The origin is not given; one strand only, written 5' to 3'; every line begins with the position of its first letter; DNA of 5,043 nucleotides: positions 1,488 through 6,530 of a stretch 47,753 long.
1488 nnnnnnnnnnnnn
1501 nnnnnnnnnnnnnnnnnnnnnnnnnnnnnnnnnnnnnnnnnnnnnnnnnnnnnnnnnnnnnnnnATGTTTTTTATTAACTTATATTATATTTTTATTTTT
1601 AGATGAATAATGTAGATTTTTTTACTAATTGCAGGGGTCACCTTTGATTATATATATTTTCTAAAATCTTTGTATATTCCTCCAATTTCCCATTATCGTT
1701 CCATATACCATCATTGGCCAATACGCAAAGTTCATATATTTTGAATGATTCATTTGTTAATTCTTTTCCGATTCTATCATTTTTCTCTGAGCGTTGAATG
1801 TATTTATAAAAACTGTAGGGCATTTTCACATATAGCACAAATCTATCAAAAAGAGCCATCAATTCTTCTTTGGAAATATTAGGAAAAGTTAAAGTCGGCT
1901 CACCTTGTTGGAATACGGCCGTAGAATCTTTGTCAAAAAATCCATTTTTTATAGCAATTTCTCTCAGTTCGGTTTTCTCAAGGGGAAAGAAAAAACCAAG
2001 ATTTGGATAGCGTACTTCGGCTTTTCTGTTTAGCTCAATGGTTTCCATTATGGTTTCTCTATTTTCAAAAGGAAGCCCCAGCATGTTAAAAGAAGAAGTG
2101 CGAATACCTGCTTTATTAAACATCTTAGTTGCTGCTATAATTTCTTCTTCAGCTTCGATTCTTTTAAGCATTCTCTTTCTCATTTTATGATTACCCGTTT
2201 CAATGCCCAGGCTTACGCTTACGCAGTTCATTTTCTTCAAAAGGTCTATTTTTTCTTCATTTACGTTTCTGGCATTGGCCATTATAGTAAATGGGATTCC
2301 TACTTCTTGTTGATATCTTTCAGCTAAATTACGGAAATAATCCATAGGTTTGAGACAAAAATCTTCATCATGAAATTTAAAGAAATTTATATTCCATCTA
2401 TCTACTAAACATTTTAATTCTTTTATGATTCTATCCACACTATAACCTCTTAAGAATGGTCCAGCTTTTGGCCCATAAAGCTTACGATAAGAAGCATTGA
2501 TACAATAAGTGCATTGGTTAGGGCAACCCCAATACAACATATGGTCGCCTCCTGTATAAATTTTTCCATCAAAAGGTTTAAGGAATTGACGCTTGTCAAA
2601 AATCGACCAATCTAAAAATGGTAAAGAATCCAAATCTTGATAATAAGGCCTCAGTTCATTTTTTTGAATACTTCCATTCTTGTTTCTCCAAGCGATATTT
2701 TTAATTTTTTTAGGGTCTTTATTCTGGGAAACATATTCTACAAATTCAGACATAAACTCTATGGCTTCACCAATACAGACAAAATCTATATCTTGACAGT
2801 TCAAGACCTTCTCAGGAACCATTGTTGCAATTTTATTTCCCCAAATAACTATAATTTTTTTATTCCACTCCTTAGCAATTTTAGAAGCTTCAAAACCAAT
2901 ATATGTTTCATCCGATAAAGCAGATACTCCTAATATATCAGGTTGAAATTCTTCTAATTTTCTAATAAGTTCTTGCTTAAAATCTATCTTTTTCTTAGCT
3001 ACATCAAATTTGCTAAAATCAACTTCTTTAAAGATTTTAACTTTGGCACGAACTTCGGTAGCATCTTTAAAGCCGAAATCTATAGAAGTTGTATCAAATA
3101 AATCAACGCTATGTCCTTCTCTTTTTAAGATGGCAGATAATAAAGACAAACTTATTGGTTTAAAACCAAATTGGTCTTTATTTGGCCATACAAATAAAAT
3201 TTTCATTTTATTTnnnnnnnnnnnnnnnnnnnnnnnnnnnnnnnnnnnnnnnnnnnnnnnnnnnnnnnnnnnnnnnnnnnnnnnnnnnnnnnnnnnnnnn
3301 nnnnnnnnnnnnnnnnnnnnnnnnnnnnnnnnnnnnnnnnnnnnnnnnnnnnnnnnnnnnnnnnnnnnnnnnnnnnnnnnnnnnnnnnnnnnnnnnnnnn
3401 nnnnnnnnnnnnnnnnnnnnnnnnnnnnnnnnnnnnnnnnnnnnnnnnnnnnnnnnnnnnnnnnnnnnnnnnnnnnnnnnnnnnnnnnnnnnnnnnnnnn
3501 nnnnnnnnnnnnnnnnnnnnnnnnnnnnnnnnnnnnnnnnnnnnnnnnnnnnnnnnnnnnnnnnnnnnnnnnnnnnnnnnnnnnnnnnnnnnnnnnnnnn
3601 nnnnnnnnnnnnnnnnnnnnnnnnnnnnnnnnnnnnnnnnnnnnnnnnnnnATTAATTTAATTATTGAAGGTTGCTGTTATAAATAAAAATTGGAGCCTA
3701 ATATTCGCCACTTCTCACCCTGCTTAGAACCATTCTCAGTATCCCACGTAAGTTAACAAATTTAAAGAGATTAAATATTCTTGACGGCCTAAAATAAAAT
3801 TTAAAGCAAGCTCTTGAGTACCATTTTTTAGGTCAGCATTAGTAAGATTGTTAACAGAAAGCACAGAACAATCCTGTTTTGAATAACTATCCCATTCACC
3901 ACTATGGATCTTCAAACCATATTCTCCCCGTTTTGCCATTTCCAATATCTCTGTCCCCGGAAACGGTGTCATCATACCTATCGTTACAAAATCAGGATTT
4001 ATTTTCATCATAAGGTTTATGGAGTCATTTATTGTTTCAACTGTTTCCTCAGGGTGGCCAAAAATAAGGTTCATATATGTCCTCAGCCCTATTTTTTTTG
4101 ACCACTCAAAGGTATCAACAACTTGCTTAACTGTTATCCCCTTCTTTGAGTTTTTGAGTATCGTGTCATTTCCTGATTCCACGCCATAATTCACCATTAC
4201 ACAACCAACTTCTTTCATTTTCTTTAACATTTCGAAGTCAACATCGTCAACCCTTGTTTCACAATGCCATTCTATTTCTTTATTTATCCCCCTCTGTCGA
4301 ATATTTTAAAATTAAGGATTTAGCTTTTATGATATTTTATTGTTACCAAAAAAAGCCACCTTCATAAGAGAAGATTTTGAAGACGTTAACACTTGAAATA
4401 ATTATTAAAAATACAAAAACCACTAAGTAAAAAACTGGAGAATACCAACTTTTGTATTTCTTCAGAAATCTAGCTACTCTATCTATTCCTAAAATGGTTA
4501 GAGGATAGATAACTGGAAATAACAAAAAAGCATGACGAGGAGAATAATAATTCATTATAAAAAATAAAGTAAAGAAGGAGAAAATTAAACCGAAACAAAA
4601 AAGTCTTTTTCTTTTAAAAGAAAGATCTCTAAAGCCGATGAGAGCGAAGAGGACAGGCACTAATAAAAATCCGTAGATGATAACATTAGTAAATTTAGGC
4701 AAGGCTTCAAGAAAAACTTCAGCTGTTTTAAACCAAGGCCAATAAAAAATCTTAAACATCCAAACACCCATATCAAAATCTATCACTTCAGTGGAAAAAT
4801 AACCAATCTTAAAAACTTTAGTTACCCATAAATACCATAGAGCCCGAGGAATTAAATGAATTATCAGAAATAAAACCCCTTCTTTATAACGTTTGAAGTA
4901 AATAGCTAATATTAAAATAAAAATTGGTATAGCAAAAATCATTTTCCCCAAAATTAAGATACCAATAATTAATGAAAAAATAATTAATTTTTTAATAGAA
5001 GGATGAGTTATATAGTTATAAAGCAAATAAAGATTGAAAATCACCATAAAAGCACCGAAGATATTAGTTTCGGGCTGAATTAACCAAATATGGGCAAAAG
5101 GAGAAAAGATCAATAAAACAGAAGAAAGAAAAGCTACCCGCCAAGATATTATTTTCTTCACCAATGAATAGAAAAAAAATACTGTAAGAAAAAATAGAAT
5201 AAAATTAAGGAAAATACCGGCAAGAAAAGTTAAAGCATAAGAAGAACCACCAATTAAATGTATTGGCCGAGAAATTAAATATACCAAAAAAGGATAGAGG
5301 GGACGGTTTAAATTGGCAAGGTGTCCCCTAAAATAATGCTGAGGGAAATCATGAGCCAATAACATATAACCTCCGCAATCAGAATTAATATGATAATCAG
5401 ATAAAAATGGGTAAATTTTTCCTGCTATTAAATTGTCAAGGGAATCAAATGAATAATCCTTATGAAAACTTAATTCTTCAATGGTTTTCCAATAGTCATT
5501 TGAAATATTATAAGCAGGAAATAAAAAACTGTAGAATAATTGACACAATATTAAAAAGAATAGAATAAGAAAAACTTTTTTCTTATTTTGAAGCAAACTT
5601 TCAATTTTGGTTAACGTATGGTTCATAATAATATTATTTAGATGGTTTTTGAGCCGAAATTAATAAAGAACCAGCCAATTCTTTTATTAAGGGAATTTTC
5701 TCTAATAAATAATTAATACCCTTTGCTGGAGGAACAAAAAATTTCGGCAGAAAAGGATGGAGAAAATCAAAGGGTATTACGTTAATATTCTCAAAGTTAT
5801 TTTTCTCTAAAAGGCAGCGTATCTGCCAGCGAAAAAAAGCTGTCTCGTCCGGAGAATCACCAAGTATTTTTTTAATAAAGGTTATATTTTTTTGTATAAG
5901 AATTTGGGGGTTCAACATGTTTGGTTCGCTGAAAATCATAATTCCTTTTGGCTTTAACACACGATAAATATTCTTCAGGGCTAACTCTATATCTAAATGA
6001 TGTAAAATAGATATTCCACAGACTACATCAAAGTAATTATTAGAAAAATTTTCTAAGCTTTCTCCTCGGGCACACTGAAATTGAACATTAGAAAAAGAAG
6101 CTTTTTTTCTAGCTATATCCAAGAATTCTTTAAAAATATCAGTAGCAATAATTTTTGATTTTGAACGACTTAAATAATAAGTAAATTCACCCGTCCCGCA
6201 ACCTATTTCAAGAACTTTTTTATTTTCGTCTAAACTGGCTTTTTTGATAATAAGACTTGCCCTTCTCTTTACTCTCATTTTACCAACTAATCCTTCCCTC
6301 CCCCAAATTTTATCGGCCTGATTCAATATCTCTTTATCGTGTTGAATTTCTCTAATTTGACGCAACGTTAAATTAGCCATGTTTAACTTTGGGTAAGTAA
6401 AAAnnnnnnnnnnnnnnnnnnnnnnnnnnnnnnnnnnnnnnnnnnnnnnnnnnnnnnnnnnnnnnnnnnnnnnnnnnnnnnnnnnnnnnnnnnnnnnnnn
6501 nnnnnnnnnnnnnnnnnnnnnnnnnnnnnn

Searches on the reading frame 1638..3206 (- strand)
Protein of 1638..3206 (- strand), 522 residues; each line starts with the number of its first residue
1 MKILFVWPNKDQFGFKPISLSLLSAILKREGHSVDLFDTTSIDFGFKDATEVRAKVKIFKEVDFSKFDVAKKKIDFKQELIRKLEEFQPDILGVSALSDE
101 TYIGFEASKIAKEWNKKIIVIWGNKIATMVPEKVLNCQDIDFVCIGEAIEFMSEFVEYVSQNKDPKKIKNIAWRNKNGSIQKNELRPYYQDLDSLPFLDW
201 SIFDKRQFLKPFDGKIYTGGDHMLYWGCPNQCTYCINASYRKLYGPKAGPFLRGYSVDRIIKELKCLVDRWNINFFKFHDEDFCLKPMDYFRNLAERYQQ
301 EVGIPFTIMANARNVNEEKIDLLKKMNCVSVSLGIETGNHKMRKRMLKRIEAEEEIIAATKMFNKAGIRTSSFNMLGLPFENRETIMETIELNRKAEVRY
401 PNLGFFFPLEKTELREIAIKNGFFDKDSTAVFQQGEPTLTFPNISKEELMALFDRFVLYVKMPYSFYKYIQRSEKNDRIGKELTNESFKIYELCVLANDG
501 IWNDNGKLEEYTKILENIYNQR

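Call 3: search_protein_families(library=pfam, proteins=[window:1638-3206:-], max_evalue=0.01)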
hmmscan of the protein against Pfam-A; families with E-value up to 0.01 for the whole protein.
window:1638-3206:- (522 aa): 2 families
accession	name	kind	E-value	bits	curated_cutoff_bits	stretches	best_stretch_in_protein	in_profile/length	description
PF04055.27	Radical_SAM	-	2.2e-25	90.2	29.5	1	227-392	6-165/166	Radical SAM superfamily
PF02310.24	B12-binding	-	2.2e-10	40.9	32.1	1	17-153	14-118/121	B12 binding domain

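Call 4: search_protein_families(library=ncbifam, proteins=[window:1638-3206:-], max_evalue=0.01)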
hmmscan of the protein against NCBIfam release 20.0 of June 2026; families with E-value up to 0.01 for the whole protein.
window:1638-3206:- (522 aa): 28 families (the best 25 are shown)
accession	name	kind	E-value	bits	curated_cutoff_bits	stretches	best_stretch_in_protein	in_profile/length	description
TIGR03471.1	HpnJ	equivalog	9.5e-33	113.8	577.6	1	109-457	90-429/472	hopanoid biosynthesis associated radical SAM protein HpnJ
TIGR04072.2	rSAM_ladder_B12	equivalog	6.6e-28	97.5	360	2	227-429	188-383/443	lipid biosynthesis B12-binding/radical SAM protein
TIGR02026.1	BchE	equivalog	2.1e-26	92.8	481.35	1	77-478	52-445/497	magnesium-protoporphyrin IX monomethyl ester anaerobic oxidative cyclase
TIGR04479.1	bcpD_PhpK_rSAM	subfamily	1.6e-25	89.5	600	1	152-396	184-409/504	PhpK family radical SAM P-methyltransferase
NF050148.1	rSAM_ApyD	equivalog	2.6e-22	79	750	1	86-392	72-362/645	RiPP biosynthesis radical SAM protein ApyD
TIGR03975.1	rSAM_ocin_1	subfamily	4e-19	68.5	281.85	1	75-392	115-426/606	RiPP maturation radical SAM C-methyltransferase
TIGR04014.1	B12_SAM_MJ_0865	equivalog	5.3e-16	58.4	360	1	75-436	25-373/434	methyl-coenzyme M reductase glutamine C-methyltransferase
TIGR04295.1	B12_rSAM_oligo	hypoth_equivalog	3.1e-15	55.8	400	1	126-368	110-334/422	TIGR04295 family B12-binding domain-containing radical SAM protein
NF038361.1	rSAM_Sden_1168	equivalog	4.3e-15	55.3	575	1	17-458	85-513/560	Sden_1168 family B12-binding radical SAM P-methyltransferase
TIGR04013.1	B12_SAM_MJ_1487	hypoth_equivalog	2.4e-14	53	251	2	80-236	34-168/382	TIGR04013 family B12-binding domain/radical SAM domain-containing protein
NF033070.1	rSAM_AprD4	equivalog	3.1e-13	49.4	500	1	183-430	161-402/456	AprD4 family radical SAM diol-dehydratase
TIGR04385.1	B12_rSAM_cofa1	equivalog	1.2e-12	47.8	450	1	75-392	48-360/438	B12 lower ligand biosynthesis radical SAM protein BzaD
NF033712.0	B12_rSAM_KedN5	subfamily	2.7e-12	45.7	700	1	61-328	38-298/624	KedN5 family methylcobalamin-dependent radical SAM C-methyltransferase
TIGR04190.1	B12_SAM_Ta0216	equivalog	3.8e-12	45.6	500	1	106-396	98-394/554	TIGR04190 family B12-binding domain/radical SAM domain protein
NF045585.1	rSAM_slr0320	equivalog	1.2e-07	30.6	775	1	226-399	242-412/511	photosystem II high light acclimation radical SAM protein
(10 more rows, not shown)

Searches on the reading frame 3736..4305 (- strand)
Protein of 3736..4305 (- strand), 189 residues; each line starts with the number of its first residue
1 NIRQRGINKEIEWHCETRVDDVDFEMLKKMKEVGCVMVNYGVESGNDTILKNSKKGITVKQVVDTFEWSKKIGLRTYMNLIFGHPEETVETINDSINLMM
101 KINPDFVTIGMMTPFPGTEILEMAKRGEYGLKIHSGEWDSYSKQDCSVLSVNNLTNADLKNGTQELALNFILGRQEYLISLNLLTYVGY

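Call 3: search_protein_families(library=pfam, proteins=[window:3736-4305:-], max_evalue=0.01)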
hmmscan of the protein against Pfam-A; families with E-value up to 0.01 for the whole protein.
window:3736-4305:- (189 aa): 1 family
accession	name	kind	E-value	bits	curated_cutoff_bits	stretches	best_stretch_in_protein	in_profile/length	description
PF04055.27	Radical_SAM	-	2e-14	54.5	29.5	1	7-98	74-165/166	Radical SAM superfamily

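Call 4: search_protein_families(library=ncbifam, proteins=[window:3736-4305:-], max_evalue=0.01)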
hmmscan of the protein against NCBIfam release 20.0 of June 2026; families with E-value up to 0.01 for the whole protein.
window:3736-4305:- (189 aa): 37 families (the best 25 are shown)
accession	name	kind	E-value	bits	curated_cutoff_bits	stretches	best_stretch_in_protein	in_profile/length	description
TIGR03471.1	HpnJ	equivalog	6.3e-25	88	577.6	1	10-166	274-428/472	hopanoid biosynthesis associated radical SAM protein HpnJ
NF033070.1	rSAM_AprD4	equivalog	2.1e-20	73.1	500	1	8-163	271-424/456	AprD4 family radical SAM diol-dehydratase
TIGR04479.1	bcpD_PhpK_rSAM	subfamily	2.8e-20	72.2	600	1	10-139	317-444/504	PhpK family radical SAM P-methyltransferase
TIGR04014.1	B12_SAM_MJ_0865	equivalog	1.8e-18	66.5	360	1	16-125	250-359/434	methyl-coenzyme M reductase glutamine C-methyltransferase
NF050148.1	rSAM_ApyD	equivalog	4.1e-16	58.5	750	1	9-122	273-391/645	RiPP biosynthesis radical SAM protein ApyD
TIGR02026.1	BchE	equivalog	5.3e-13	48.6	481.35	1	6-125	268-388/497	magnesium-protoporphyrin IX monomethyl ester anaerobic oxidative cyclase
TIGR04013.1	B12_SAM_MJ_1487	hypoth_equivalog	1.1e-11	44.2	251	1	16-123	246-356/382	TIGR04013 family B12-binding domain/radical SAM domain-containing protein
NF006060.0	PRK08207.1-3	equivalog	1.8e-10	40.2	653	1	9-113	241-345/477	coproporphyrinogen III oxidase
TIGR01211.1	ELP3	subfamily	2.2e-10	39.7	350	1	4-129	186-314/522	tRNA uridine(34) 5-carboxymethylaminomethyl modification radical SAM/GNAT enzyme Elp3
TIGR00539.1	hemN_rel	equivalog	2.6e-10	40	205.4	1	7-123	83-200/361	radical SAM family heme chaperone HemW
TIGR04072.2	rSAM_ladder_B12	equivalog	2.6e-10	39.5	360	1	9-126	256-374/443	lipid biosynthesis B12-binding/radical SAM protein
TIGR04367.1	HpnR_B12_rSAM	equivalog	2.8e-10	39.3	650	1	2-124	253-373/490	hopanoid C-3 methylase HpnR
TIGR03994.1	rSAM_HemZ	equivalog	8e-10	38.4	321.4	1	18-113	181-277/401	coproporphyrinogen dehydrogenase HemZ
NF010916.0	PRK14336.1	equivalog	2.8e-09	36.3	606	1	30-120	230-321/418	tRNA (N6-isopentenyl adenosine(37)-C2)-methylthiotransferase MiaB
NF006064.0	PRK08207.2-2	equivalog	4.8e-09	35.7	504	1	17-112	243-338/465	coproporphyrinogen III oxidase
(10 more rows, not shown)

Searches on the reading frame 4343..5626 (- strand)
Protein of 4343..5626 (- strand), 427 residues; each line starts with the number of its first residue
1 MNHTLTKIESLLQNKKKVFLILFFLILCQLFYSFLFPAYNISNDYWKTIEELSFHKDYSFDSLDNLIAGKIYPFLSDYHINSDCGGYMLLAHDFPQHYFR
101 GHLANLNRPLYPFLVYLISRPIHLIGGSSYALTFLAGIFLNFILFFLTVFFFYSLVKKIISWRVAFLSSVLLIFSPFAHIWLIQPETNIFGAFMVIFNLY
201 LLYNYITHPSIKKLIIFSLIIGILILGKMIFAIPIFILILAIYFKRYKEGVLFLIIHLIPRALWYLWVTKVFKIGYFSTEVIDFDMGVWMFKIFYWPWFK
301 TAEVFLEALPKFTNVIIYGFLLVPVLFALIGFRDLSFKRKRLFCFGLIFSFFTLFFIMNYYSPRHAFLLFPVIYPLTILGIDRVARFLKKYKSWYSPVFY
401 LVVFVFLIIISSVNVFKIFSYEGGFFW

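Call 3: search_protein_families(library=pfam, proteins=[window:4343-5626:-], max_evalue=0.01)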
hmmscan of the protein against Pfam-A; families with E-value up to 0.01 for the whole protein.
window:4343-5626:- (427 aa): 1 family
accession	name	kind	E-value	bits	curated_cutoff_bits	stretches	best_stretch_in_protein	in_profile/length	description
PF13231.12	PMT_2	-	1.7e-06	28.8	26.1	1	134-244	21-132/160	Dolichyl-phosphate-mannose-protein mannosyltransferase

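Call 4: search_protein_families(library=ncbifam, proteins=[window:4343-5626:-], max_evalue=0.01)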
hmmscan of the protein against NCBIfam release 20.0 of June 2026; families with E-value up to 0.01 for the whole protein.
window:4343-5626:- (427 aa): 0 families

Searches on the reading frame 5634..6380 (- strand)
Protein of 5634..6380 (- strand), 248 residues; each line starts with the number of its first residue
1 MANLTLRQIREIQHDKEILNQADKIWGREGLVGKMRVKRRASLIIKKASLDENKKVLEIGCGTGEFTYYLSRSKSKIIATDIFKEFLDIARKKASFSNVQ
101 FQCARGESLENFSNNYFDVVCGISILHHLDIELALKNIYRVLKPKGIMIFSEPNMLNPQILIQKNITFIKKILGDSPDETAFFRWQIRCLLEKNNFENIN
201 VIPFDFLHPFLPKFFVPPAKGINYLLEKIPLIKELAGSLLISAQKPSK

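Call 3: search_protein_families(library=pfam, proteins=[window:5634-6380:-], max_evalue=0.01)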
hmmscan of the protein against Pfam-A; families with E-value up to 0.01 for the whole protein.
window:5634-6380:- (248 aa): 17 families
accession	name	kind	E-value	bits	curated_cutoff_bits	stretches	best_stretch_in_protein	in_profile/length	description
PF08241.18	Methyltransf_11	-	2.1e-22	80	21.2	1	57-150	1-95/95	Methyltransferase domain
PF13649.12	Methyltransf_25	-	6.9e-20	72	27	1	56-146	1-97/97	Methyltransferase domain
PF13847.12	Methyltransf_31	-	6.3e-18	65.3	27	1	51-160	2-119/145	Methyltransferase domain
PF08242.18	Methyltransf_12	-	1.4e-16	61.4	30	1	57-147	1-97/98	Methyltransferase domain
PF13489.12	Methyltransf_23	-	6.1e-15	55.8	27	1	38-155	6-121/164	Methyltransferase domain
PF01209.24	Ubie_methyltran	-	4.7e-14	52.7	20.1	1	43-170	38-171/233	ubiE/COQ5 methyltransferase family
PF02353.26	CMAS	-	1.9e-06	27.9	27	1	40-171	50-187/273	Mycolic acid cyclopropane synthetase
PF05401.17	NodS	-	4.5e-06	27.1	24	1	51-153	42-147/201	Nodulation protein S (NodS)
PF01728.25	FtsJ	-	9e-06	26.2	24.1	1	45-124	13-100/181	FtsJ-like methyltransferase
PF05175.20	MTS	-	4.8e-05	23.5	23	1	30-120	9-102/170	Methyltransferase small domain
PF05958.17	tRNA_U5-meth_tr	-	6.7e-05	22.5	23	1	51-100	200-249/357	tRNA (Uracil-5-)-methyltransferase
PF05219.18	DREV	-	0.00013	21.6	26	1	47-151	89-187/265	DREV methyltransferase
PF07021.18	MetW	-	0.00037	20.6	21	1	50-141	11-101/193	Methionine biosynthesis protein MetW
PF06325.19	PrmA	-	0.00057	19.9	22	1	50-151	159-259/296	Ribosomal protein L11 methyltransferase (PrmA)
PF00398.26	RrnaAD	-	0.0016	18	24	1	44-95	22-73/263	Ribosomal RNA adenine dimethylase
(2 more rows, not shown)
